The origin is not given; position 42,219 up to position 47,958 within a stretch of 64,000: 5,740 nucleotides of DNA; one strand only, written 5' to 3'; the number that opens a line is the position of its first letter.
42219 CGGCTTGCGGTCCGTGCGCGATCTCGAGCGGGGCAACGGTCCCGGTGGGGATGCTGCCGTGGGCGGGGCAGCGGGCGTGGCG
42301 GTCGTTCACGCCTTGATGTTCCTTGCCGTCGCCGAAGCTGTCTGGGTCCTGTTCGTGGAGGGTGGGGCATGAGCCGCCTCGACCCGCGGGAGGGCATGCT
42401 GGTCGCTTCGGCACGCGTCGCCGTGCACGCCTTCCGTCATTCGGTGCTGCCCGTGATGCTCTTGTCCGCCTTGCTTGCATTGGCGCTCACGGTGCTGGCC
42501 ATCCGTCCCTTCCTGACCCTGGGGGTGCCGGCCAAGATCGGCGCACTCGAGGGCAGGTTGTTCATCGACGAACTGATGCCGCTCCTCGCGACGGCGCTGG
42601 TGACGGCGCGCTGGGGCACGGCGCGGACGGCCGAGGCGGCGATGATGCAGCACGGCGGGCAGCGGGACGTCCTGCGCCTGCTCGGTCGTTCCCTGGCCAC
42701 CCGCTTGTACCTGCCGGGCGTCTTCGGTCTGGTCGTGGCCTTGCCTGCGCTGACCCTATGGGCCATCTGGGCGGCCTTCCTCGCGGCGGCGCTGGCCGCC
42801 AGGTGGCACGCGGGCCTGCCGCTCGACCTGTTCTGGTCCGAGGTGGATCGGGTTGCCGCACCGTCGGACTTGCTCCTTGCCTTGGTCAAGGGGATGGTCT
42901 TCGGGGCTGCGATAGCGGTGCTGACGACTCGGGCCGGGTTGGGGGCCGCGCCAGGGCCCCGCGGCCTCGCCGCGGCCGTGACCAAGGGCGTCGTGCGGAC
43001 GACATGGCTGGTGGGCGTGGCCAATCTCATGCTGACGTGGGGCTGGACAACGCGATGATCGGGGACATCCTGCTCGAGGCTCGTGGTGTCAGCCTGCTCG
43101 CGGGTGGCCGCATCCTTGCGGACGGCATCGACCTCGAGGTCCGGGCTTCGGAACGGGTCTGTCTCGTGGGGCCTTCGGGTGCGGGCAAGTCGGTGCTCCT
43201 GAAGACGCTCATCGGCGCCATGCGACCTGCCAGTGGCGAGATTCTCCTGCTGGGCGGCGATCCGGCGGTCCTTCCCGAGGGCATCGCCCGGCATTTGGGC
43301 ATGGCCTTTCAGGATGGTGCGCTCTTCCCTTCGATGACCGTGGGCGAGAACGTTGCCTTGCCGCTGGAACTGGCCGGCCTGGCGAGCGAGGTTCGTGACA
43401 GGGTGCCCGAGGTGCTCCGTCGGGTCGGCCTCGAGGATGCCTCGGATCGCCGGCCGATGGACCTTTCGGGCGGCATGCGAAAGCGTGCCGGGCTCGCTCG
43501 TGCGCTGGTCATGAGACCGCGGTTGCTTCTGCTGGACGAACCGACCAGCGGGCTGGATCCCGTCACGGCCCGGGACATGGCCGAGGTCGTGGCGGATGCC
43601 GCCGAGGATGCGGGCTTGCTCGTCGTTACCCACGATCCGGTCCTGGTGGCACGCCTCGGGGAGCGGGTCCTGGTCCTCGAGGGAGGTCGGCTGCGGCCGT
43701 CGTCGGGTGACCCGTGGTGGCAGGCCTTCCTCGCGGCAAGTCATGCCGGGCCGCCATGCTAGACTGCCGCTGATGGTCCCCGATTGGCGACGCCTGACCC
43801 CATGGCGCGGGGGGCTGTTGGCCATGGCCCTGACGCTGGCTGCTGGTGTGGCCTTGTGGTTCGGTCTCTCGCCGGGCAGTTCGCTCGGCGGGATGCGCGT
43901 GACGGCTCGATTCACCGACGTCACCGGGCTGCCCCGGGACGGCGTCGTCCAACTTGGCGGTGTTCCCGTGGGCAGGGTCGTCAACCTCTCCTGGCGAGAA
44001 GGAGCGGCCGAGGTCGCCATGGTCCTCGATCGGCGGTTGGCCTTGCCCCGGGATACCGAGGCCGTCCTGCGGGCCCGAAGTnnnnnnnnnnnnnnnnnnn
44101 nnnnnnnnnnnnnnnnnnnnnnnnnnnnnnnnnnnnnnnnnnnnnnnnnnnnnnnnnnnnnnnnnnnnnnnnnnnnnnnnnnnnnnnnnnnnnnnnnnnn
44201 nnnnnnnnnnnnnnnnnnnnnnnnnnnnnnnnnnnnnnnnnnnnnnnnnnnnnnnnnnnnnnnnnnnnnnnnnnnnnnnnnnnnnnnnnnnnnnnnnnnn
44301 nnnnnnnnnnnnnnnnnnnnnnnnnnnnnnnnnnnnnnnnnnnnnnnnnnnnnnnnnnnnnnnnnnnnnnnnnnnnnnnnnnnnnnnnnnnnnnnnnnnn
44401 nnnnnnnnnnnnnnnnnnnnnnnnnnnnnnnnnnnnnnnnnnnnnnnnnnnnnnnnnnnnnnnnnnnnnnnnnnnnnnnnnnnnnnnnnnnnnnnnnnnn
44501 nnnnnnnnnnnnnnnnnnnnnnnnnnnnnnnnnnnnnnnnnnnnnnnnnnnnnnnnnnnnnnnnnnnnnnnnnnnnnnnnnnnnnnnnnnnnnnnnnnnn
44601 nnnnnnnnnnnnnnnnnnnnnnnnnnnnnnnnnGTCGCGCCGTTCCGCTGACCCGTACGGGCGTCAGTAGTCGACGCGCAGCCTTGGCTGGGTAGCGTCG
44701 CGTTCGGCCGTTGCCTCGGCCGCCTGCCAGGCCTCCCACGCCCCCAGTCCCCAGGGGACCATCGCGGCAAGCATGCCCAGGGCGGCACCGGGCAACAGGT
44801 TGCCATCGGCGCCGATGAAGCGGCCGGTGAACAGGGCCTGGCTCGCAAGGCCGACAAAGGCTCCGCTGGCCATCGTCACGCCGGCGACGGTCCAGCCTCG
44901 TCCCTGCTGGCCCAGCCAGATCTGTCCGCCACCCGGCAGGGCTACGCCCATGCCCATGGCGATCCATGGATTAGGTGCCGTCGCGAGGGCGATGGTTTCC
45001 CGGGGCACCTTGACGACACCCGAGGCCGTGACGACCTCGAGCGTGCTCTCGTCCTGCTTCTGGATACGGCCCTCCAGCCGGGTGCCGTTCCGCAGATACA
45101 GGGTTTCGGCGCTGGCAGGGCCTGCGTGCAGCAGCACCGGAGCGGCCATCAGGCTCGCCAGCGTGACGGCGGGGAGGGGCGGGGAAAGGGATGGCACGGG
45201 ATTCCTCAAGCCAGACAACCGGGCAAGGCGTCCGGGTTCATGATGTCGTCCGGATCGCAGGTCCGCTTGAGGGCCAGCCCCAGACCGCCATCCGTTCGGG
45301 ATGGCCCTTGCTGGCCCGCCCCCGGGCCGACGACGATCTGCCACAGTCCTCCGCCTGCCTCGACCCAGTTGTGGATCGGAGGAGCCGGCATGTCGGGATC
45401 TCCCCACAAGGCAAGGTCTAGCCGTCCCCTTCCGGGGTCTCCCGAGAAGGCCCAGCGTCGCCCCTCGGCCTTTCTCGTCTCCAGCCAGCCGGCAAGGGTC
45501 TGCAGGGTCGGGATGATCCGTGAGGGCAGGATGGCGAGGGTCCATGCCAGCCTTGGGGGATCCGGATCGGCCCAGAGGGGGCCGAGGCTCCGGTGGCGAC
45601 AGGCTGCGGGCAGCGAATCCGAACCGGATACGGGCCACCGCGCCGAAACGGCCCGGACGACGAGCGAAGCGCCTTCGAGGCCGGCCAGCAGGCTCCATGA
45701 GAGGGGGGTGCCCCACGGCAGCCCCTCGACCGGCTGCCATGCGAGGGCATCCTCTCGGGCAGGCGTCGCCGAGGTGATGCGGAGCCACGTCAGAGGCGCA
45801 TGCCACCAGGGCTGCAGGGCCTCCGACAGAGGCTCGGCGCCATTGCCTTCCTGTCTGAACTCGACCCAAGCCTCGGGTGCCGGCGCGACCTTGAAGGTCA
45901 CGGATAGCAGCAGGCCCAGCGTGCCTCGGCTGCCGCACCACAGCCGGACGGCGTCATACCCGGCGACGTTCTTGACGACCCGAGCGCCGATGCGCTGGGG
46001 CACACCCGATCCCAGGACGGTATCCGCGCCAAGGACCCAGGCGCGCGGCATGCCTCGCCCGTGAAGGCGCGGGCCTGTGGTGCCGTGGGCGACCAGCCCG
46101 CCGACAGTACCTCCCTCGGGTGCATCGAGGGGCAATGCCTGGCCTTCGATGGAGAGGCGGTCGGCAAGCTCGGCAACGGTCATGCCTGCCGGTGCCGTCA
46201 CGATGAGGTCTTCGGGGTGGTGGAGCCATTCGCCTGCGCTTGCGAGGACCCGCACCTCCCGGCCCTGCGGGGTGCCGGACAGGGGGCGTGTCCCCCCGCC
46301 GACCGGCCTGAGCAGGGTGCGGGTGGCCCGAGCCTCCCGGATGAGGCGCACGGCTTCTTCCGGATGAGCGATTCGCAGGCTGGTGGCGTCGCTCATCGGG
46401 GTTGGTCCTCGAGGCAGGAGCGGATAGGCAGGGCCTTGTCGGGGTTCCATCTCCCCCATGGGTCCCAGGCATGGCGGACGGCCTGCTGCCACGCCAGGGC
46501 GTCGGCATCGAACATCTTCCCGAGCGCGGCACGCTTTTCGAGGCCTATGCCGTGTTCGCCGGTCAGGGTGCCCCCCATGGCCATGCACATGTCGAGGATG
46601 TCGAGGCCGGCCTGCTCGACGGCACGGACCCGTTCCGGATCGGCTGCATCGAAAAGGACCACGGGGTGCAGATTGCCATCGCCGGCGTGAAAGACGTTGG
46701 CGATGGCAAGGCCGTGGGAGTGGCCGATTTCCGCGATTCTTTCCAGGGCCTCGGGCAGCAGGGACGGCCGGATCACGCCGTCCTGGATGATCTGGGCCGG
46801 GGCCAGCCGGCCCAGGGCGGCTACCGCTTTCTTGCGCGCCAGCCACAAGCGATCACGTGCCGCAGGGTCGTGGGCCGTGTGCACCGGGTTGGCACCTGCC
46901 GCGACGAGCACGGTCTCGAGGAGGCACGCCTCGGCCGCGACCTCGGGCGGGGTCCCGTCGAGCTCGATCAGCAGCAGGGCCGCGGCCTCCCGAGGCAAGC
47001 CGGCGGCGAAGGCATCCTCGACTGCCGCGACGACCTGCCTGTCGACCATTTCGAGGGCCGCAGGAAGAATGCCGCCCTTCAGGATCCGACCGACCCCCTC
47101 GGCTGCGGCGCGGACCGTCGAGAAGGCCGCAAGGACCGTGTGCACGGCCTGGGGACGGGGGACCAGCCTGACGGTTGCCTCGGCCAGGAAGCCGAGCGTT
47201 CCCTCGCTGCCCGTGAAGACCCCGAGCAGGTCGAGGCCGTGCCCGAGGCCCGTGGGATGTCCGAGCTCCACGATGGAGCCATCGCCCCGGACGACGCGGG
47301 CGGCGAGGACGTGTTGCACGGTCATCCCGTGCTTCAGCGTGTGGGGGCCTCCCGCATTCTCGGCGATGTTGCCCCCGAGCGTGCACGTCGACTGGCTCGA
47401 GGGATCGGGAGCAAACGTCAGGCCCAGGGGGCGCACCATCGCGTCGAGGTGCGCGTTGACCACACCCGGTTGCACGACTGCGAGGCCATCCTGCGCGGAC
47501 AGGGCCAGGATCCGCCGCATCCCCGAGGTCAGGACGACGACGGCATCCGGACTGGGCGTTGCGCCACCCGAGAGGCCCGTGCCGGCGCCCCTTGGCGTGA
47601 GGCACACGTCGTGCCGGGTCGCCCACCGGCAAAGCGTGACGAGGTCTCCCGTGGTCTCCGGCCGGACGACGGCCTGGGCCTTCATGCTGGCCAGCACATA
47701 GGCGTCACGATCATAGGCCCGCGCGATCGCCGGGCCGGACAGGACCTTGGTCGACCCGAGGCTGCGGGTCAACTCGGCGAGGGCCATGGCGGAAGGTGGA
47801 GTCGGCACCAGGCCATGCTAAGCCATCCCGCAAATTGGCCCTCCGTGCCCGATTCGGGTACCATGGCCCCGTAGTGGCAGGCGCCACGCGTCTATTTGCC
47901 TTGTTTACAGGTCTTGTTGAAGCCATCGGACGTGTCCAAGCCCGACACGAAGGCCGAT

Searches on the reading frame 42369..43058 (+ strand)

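Call 10: search_protein_families(library=pfam, proteins=[window:42369-43058:+], max_evalue=0.001)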
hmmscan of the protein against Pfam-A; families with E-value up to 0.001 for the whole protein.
window:42369-43058:+ (229 aa): 1 family
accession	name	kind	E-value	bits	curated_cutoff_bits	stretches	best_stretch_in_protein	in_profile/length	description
PF02405.21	MlaE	-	4e-36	125.1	22.5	1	21-224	8-211/212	Permease MlaE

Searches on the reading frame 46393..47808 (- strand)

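Call 10: search_protein_families(library=pfam, proteins=[window:46393-47808:-], max_evalue=0.001)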
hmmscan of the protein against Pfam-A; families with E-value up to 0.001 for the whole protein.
window:46393-47808:- (471 aa): 2 families
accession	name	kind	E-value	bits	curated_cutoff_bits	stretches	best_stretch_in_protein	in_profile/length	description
PF02913.24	FAD-oxidase_C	-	6.4e-57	193.5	21.2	1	219-458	2-247/248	FAD linked oxidases, C-terminal domain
PF01565.28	FAD_binding_4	-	8.2e-37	126.4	26.4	1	45-183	2-139/139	FAD binding domain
